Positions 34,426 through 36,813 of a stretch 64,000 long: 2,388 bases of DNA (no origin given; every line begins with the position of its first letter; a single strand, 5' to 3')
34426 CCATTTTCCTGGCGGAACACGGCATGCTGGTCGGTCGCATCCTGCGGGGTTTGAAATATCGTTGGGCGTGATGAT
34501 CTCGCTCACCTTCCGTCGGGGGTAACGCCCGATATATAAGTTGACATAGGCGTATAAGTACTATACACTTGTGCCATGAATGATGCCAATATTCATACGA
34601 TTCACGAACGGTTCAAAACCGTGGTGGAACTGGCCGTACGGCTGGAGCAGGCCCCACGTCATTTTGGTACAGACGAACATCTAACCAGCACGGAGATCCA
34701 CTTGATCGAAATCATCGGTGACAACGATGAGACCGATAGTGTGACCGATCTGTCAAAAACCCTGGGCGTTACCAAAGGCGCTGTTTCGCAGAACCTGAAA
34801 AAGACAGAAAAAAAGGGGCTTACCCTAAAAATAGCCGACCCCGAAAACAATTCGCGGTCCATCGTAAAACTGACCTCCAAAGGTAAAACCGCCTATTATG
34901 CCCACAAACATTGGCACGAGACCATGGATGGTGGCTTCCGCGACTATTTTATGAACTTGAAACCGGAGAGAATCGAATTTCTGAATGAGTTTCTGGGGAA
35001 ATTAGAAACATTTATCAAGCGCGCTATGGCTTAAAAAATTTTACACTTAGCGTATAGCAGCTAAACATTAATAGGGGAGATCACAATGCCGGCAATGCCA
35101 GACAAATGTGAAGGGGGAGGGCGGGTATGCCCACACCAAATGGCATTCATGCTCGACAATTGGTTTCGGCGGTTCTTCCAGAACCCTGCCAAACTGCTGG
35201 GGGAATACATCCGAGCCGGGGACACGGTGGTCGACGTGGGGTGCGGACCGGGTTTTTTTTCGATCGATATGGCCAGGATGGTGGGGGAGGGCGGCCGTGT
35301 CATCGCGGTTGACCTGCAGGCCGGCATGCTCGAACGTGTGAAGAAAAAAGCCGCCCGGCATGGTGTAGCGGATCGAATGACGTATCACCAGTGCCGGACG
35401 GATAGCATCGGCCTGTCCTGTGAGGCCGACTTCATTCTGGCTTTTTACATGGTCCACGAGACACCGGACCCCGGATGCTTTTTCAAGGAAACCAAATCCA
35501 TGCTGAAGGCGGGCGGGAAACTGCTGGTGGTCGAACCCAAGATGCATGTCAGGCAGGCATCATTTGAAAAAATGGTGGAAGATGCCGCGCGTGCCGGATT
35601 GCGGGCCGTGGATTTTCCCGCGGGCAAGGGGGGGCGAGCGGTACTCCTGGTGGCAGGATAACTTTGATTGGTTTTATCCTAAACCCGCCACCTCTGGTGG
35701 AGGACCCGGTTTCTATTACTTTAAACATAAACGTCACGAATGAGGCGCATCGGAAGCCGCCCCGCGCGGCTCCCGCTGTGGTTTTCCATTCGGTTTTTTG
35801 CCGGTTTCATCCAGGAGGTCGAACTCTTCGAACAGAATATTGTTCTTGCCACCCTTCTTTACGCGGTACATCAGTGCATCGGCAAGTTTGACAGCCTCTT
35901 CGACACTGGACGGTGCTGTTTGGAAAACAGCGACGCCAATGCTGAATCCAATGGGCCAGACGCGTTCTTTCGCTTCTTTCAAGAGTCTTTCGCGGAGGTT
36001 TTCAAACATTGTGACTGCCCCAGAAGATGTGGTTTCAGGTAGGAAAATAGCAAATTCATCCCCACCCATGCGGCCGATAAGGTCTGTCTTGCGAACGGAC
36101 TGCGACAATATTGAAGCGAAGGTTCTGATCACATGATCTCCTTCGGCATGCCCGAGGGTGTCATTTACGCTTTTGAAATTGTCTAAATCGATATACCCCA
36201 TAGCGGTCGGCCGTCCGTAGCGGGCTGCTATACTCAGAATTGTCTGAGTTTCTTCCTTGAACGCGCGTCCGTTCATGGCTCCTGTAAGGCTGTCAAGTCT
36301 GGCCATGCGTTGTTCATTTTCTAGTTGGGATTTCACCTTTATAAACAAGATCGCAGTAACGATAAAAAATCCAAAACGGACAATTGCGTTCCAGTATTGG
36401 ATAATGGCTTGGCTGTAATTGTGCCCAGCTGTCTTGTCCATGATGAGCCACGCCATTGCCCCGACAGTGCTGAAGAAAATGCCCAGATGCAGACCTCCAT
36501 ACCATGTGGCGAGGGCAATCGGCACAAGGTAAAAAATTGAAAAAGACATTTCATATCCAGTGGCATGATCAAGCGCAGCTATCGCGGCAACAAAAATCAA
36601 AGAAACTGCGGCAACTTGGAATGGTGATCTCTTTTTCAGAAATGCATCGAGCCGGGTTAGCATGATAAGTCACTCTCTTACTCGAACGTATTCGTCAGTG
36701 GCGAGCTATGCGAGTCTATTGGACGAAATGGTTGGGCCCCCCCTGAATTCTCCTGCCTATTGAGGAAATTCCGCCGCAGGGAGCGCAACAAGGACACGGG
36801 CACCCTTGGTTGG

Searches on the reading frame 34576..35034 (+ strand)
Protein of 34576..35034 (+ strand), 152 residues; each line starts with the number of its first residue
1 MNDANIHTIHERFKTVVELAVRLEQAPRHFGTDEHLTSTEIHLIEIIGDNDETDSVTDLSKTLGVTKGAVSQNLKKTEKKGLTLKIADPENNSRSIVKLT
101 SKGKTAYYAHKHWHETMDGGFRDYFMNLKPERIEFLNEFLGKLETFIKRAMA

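Call 52: search_protein_families(library=pfam, proteins=[window:34576-35034:+], max_evalue=0.001)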
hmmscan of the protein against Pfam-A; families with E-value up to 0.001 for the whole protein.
window:34576-35034:+ (152 aa): 4 families
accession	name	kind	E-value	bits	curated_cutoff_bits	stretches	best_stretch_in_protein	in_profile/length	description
PF12802.13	MarR_2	-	7.1e-09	36.1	27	1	36-82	3-49/61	MarR family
PF13463.12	HTH_27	-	1.5e-06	28.8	22.2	1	36-103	1-68/68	Winged helix DNA-binding domain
PF13601.12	HTH_34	-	2.9e-06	27.8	27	1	44-113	6-75/80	Winged helix DNA-binding domain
PF01047.28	MarR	-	1.4e-05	25.3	24.6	1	36-91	1-55/59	MarR family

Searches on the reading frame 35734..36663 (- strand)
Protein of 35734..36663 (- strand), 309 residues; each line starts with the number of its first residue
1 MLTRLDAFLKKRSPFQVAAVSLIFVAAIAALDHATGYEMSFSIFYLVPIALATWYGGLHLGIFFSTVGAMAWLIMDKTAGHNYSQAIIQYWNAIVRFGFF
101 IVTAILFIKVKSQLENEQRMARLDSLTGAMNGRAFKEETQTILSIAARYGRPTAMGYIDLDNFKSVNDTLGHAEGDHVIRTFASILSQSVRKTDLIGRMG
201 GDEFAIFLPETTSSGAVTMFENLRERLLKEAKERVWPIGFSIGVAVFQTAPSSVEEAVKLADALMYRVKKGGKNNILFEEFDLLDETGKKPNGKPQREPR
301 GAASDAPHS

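Call 52: search_protein_families(library=pfam, proteins=[window:35734-36663:-], max_evalue=0.001)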
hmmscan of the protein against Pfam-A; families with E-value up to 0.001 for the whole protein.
window:35734-36663:- (309 aa): 2 families
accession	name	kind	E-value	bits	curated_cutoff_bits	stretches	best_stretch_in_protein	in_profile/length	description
PF00990.26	GGDEF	-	2.2e-37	128.7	23.8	1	122-275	2-161/161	Diguanylate cyclase, GGDEF domain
PF13493.11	DUF4118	-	0.00097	19.3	28.4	0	19-122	6-105/107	Domain of unknown function (DUF4118)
